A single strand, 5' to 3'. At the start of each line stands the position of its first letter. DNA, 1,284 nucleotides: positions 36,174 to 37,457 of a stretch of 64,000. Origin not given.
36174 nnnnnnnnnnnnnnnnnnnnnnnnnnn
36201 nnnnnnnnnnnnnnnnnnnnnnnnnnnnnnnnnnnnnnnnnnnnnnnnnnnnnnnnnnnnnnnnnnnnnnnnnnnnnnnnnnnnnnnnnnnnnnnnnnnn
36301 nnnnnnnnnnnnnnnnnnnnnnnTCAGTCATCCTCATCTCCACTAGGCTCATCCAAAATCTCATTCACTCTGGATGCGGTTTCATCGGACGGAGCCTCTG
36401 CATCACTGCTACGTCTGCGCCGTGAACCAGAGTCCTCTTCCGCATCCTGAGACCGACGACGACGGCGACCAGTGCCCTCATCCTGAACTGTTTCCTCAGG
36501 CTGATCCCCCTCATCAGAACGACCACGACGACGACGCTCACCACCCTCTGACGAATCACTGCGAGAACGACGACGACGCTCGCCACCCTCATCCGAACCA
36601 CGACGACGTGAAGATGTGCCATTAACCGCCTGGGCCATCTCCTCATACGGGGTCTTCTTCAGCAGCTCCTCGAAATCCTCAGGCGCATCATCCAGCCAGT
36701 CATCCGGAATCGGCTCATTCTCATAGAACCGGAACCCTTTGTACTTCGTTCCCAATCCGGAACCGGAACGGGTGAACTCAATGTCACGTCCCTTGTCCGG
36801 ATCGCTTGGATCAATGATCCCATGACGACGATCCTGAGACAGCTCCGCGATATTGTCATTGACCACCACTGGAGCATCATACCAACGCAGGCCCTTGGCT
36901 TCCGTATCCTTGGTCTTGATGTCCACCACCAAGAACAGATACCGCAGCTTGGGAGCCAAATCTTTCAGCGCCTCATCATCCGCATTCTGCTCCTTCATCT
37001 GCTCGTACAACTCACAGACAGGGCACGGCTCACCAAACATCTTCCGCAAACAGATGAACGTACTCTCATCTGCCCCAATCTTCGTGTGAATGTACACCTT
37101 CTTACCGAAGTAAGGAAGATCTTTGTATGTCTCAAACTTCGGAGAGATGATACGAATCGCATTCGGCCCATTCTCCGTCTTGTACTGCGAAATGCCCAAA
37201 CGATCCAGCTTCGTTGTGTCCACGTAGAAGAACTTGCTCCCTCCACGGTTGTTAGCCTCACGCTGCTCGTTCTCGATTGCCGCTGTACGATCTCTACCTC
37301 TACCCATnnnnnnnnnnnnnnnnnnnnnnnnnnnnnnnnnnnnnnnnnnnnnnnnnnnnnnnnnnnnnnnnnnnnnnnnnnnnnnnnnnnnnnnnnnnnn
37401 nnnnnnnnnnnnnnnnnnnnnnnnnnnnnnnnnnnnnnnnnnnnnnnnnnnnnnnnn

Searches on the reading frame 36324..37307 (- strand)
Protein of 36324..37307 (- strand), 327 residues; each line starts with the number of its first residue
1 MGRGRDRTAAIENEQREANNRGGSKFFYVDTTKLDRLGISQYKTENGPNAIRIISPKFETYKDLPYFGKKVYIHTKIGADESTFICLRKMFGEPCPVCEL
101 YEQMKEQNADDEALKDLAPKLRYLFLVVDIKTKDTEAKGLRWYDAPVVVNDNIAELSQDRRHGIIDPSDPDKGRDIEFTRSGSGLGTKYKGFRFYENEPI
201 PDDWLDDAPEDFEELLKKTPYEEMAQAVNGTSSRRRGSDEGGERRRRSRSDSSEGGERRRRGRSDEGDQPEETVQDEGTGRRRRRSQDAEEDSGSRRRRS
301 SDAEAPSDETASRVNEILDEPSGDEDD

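Call 69: search_protein_families(library=phrogs, proteins=[window:36324-37307:-], max_evalue=0.00001)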
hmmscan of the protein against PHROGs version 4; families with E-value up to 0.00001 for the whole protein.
window:36324-37307:- (327 aa): 2 families
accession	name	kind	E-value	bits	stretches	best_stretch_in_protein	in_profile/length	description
phrog_34306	-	unknown function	9.2e-23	82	1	34-262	39-262/388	-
phrog_1192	-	DNA, RNA and nucleotide metabolism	5e-20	73.2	1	27-300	25-297/326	single strand DNA binding protein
